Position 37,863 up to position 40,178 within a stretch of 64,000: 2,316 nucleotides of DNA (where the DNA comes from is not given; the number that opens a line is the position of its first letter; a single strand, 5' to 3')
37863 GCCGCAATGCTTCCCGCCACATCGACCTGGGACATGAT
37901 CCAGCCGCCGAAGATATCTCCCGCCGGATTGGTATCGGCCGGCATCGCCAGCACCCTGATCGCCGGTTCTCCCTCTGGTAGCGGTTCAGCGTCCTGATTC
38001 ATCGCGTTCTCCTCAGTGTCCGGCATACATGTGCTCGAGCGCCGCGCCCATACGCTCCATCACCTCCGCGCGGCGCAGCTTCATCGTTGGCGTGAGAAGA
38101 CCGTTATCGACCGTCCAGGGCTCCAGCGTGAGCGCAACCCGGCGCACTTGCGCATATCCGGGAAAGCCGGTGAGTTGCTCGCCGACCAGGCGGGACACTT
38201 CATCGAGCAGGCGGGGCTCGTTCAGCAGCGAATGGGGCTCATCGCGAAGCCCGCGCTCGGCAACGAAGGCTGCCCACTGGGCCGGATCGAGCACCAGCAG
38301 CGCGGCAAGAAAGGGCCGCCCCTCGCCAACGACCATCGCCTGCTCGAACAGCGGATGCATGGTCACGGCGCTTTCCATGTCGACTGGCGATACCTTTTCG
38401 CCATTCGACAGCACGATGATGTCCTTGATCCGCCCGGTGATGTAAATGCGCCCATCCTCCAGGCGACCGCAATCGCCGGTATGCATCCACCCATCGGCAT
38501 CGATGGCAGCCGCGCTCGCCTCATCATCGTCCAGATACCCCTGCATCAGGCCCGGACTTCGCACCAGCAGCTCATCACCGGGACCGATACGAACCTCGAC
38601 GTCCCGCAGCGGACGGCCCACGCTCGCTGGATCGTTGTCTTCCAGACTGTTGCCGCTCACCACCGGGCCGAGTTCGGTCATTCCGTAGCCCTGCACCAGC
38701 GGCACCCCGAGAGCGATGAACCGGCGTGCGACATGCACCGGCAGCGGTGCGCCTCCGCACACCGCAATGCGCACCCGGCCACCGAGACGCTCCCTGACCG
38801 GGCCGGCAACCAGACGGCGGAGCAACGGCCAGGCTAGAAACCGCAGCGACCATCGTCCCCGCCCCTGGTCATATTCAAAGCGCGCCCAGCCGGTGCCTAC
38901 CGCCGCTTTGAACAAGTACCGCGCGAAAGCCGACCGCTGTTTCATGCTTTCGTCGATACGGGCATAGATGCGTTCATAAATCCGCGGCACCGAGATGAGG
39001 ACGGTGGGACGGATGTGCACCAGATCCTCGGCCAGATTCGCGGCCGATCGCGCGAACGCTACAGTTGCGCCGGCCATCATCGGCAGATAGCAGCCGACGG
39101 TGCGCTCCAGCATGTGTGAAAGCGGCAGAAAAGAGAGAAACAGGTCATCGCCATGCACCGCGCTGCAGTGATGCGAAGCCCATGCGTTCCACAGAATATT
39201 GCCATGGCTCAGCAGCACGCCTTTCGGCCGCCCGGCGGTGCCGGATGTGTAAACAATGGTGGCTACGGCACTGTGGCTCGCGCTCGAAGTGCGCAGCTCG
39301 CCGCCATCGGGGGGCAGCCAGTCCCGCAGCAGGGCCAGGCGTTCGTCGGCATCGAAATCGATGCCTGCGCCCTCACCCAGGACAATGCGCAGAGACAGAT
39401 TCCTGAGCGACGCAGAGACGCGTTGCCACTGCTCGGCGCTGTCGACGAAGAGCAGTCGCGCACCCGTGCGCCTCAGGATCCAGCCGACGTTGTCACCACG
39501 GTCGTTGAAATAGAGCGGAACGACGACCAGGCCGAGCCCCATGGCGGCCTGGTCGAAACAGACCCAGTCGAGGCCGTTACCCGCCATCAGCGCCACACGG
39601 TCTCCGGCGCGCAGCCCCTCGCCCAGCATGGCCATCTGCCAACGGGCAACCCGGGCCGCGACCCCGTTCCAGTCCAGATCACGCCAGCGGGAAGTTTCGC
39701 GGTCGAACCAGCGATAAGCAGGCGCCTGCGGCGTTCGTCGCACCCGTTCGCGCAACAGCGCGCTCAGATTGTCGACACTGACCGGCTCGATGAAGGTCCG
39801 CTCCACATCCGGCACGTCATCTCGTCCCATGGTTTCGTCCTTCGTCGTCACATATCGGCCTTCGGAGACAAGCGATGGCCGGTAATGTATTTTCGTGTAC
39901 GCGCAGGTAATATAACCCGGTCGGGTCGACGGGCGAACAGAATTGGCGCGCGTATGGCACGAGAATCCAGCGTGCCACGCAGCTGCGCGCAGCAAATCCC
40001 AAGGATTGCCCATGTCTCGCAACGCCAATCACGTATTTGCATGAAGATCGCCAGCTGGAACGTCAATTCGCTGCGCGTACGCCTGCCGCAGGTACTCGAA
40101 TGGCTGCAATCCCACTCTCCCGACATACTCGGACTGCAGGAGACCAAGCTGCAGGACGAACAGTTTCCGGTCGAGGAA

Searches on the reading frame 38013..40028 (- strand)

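Call 47: search_protein_families(library=pfam, proteins=[window:38013-40028:-], max_evalue=0.001)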
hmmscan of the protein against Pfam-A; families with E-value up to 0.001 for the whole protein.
window:38013-40028:- (671 aa): 2 families
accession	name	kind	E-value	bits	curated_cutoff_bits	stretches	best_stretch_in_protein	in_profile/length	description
PF00501.34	AMP-binding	-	5.1e-71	239.9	29.9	1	92-499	1-384/384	AMP-binding enzyme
PF23562.2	AMP-binding_C_3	-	1.1e-12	48.8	20.8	1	536-669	2-121/124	AMP-binding enzyme C-terminal domain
